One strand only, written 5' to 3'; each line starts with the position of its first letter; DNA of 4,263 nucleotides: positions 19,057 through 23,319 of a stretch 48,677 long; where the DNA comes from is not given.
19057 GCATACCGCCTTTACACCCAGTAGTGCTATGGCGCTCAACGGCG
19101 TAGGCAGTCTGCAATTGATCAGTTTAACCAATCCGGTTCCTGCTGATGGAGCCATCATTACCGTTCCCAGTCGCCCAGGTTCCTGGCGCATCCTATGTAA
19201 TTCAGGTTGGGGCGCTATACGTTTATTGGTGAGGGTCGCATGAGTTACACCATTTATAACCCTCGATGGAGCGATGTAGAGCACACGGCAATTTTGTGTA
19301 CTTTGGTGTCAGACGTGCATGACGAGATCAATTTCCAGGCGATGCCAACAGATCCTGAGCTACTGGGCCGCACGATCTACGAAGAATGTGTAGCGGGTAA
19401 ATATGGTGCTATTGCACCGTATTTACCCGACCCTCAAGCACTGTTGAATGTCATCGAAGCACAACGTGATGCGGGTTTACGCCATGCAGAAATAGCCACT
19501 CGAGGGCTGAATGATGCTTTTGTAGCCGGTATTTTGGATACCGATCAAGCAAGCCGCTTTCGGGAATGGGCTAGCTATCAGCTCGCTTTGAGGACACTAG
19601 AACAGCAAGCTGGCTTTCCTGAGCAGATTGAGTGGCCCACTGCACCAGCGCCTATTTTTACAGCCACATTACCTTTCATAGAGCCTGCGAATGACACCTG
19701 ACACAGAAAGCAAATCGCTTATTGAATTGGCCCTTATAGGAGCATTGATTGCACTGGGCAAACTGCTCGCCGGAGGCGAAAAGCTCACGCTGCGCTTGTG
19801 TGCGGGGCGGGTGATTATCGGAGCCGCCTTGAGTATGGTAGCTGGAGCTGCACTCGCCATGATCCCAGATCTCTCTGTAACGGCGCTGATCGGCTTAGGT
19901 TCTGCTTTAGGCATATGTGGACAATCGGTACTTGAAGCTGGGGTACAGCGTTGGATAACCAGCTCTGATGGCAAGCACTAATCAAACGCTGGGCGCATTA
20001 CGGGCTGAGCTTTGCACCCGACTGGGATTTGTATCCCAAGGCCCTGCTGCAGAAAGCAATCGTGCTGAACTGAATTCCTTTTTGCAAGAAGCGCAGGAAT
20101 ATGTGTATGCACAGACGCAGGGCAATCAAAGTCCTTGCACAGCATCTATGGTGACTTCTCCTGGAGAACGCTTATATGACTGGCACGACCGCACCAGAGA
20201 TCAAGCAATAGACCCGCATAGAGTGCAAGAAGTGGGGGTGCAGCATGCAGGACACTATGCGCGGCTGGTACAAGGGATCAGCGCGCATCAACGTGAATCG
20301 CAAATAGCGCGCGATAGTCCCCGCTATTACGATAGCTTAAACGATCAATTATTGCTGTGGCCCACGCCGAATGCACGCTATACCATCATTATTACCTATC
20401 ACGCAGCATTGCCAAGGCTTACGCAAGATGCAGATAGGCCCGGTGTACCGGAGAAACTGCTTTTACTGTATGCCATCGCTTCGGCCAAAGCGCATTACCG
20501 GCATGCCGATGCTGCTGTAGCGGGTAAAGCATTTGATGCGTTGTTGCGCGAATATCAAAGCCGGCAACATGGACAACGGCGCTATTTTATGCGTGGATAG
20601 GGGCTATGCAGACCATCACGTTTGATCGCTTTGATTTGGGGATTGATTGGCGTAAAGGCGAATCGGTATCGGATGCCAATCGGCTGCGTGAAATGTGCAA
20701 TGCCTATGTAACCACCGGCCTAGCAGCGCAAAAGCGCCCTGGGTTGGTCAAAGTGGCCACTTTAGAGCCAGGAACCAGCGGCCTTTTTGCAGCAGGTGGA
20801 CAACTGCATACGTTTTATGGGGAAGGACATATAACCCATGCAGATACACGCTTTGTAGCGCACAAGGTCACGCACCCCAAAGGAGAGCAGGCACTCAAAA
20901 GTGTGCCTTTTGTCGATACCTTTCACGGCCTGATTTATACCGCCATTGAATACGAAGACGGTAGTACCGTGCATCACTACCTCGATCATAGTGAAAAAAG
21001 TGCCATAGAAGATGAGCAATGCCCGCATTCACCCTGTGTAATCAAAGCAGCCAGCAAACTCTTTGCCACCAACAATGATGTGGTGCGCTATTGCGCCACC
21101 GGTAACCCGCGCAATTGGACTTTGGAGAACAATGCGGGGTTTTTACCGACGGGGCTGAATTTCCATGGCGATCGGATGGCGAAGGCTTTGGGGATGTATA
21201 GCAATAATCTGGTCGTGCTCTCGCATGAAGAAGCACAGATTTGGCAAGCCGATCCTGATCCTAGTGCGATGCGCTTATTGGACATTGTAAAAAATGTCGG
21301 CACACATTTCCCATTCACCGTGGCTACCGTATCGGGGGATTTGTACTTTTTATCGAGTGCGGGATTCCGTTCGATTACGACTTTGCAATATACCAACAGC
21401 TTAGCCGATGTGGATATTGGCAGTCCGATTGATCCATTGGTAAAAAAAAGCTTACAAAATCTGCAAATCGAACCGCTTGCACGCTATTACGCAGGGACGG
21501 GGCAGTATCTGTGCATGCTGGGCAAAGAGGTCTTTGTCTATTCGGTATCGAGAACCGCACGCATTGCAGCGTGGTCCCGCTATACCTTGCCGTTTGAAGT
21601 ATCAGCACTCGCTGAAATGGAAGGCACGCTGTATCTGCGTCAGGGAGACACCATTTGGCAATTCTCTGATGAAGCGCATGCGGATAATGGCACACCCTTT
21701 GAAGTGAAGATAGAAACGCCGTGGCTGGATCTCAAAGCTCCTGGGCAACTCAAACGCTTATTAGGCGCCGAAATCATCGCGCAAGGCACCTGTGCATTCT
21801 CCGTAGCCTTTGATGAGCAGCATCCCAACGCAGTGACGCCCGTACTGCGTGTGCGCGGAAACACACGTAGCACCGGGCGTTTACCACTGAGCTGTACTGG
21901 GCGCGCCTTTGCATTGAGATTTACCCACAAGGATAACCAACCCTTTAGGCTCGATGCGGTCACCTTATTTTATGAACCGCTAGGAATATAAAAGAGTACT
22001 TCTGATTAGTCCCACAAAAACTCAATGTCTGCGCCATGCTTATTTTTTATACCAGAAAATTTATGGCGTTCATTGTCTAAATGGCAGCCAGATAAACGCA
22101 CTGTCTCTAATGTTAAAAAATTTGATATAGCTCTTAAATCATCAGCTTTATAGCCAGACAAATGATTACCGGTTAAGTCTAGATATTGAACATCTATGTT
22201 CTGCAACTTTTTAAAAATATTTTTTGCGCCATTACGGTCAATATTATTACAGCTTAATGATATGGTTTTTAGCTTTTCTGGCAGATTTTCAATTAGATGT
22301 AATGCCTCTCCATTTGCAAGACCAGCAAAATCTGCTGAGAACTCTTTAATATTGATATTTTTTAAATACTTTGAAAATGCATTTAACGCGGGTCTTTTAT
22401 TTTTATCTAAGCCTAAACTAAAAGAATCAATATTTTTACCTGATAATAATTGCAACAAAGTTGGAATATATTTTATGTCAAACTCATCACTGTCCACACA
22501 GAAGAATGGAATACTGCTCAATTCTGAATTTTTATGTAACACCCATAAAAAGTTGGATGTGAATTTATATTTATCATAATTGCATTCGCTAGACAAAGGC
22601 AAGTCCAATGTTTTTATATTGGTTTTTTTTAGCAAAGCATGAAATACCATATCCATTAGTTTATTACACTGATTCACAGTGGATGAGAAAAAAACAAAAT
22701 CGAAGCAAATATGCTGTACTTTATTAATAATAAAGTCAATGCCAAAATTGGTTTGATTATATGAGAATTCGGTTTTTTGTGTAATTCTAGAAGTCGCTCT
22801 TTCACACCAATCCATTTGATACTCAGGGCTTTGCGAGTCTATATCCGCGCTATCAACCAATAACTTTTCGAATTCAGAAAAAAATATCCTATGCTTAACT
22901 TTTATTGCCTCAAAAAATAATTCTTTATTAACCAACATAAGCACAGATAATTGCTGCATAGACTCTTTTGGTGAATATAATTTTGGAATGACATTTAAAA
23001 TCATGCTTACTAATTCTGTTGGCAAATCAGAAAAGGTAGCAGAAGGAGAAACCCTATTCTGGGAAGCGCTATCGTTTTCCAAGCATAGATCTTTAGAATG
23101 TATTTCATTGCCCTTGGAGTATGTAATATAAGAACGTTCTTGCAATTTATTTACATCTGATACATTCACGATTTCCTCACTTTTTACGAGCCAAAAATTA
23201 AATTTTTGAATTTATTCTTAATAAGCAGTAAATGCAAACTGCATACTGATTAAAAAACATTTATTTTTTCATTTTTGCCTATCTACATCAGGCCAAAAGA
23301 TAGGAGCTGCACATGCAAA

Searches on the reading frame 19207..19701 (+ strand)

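Call 102: search_protein_families(library=phrogs, proteins=[window:19207-19701:+], max_evalue=0.001)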
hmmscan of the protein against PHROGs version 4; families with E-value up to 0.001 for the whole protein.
window:19207-19701:+ (164 aa): 11 families
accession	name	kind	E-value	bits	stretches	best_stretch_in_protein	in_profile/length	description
phrog_1795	-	tail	1.1e-17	65.1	1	14-164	10-176/358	tail fiber protein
phrog_105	-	tail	4.2e-11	43.6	1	78-154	135-209/239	tail fiber assembly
phrog_188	-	tail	2e-10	41.8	1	65-149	100-183/207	tail fiber assembly protein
phrog_5572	-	unknown function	9.9e-10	39.9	1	80-148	57-125/130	-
phrog_8746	-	tail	1.1e-09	39.6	1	101-148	92-139/139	tail fiber assembly protein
phrog_1141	-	tail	7.2e-09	36.6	1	15-84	8-76/194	tail fiber protein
phrog_8716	-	tail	1.5e-06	29.5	1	87-148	84-145/152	tail fiber protein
phrog_4628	-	tail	1.9e-06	29.2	1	83-147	68-124/126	tail fiber assembly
phrog_136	-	tail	1.7e-05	26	1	69-148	100-177/178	tail fiber assembly protein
phrog_4912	-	tail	3.4e-05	24.7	1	118-148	172-202/226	tail fiber assembly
phrog_24907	-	unknown function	0.00072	20.1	1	114-149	185-220/235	-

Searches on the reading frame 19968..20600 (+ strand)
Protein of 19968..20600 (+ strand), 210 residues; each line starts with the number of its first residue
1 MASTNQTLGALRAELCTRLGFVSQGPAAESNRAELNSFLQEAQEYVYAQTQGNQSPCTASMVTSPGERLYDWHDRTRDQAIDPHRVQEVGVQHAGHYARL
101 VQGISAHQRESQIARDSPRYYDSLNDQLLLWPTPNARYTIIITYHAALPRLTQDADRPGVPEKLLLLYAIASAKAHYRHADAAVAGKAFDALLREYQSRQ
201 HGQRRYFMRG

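Call 102: search_protein_families(library=phrogs, proteins=[window:19968-20600:+], max_evalue=0.001)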
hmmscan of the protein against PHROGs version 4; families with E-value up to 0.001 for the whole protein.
window:19968-20600:+ (210 aa): 2 families
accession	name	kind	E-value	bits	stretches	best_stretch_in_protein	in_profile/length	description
phrog_10775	-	tail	2.5e-05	25.1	1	119-208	133-229/237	tail protein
phrog_2941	-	head and packaging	6.7e-05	23.6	1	104-201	90-192/208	virion structural protein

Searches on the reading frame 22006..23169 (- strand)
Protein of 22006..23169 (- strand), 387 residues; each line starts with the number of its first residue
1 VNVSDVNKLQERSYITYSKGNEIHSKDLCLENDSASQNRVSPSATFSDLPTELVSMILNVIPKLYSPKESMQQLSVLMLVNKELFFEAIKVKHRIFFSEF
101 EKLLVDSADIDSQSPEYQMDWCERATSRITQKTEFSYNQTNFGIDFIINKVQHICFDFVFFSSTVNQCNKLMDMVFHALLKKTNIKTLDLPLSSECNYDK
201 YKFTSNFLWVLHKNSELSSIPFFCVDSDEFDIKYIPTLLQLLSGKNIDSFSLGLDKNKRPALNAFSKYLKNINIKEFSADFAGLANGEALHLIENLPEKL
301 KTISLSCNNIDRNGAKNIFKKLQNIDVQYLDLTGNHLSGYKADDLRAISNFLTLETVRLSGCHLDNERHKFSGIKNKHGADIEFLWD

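Call 5: search_protein_families(library=pfam, proteins=[window:22006-23169:-], max_evalue=0.01)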
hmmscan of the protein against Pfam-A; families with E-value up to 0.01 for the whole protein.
window:22006-23169:- (387 aa): 2 families
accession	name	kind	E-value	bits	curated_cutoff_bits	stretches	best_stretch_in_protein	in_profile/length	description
PF00560.39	LRR_1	-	7.3e-05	22.6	20.6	0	327-345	2-20/23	Leucine Rich Repeat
PF13516.12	LRR_6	-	0.00059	20.1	23.4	0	299-318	4-23/24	Leucine Rich repeat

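Call 19: search_protein_families(library=pfam, proteins=[window:22006-23166:-], max_evalue=10)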
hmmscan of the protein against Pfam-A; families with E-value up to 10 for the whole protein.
window:22006-23166:- (386 aa): 4 families
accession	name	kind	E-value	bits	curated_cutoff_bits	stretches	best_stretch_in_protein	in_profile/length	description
PF00560.39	LRR_1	-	7.2e-05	22.6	20.6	1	326-344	2-20/23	Leucine Rich Repeat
PF13516.12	LRR_6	-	0.00058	20.2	23.4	1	298-317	4-23/24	Leucine Rich repeat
PF13855.12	LRR_8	-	0.051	13.8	27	1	298-348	2-49/61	Leucine rich repeat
PF12799.13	LRR_4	-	2.8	8.8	27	1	298-335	2-35/44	Leucine Rich repeats (2 copies)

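Call 42: search_solved_structures(query=window:22006-23166:-, max_evalue=10, show_alignments=2)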
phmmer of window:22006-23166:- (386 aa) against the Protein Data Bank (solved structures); distinct sequences matched with E-value up to 10: 16.
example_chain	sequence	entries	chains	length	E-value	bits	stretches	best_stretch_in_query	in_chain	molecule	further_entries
9u0g_A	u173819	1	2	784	0.00029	23.5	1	241-368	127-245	Serine/threonine-protein kinase BRI1-like 2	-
9s9c_A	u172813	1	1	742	0.00031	23.4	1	241-368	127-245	Serine/threonine-protein kinase BRI1-like 2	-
4n58_A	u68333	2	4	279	0.064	15.8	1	229-274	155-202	Pectocin M2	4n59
7df1_A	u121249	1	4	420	0.3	13.6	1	244-359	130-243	4F2 cell-surface antigen heavy chain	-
2dh2_A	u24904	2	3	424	0.3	13.6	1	244-359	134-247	4F2 cell-surface antigen heavy chain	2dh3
8g0m_A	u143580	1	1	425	0.31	13.6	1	244-359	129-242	4F2 cell-surface antigen heavy chain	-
6s8v_B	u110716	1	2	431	0.31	13.5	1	244-359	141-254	4F2 cell-surface antigen heavy chain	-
8x0w_A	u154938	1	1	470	0.37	13.3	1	244-359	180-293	Amino acid transporter heavy chain SLC3A2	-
7b00_B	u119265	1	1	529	0.45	13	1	244-358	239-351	Isoform 2 of 4F2 cell-surface antigen heavy chain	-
8a6l_A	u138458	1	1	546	0.47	12.9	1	244-358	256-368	4F2hc cell-surface antigen heavy chain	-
8wns_A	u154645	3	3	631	0.59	12.6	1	244-358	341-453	Amino acid transporter heavy chain SLC3A2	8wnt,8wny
8qey_B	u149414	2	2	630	0.59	12.6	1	244-358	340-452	4F2 cell-surface antigen heavy chain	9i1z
6jmq_B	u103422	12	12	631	0.59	12.6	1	244-358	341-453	4F2 cell-surface antigen heavy chain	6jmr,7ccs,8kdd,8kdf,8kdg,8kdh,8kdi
7p9u_A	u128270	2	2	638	0.61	12.6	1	244-358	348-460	4F2 cell-surface antigen heavy chain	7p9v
6irs_A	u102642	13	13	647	0.62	12.5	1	244-358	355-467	4F2 cell-surface antigen heavy chain | Isoform 5 of Amino acid transporter heavy chain SLC3A2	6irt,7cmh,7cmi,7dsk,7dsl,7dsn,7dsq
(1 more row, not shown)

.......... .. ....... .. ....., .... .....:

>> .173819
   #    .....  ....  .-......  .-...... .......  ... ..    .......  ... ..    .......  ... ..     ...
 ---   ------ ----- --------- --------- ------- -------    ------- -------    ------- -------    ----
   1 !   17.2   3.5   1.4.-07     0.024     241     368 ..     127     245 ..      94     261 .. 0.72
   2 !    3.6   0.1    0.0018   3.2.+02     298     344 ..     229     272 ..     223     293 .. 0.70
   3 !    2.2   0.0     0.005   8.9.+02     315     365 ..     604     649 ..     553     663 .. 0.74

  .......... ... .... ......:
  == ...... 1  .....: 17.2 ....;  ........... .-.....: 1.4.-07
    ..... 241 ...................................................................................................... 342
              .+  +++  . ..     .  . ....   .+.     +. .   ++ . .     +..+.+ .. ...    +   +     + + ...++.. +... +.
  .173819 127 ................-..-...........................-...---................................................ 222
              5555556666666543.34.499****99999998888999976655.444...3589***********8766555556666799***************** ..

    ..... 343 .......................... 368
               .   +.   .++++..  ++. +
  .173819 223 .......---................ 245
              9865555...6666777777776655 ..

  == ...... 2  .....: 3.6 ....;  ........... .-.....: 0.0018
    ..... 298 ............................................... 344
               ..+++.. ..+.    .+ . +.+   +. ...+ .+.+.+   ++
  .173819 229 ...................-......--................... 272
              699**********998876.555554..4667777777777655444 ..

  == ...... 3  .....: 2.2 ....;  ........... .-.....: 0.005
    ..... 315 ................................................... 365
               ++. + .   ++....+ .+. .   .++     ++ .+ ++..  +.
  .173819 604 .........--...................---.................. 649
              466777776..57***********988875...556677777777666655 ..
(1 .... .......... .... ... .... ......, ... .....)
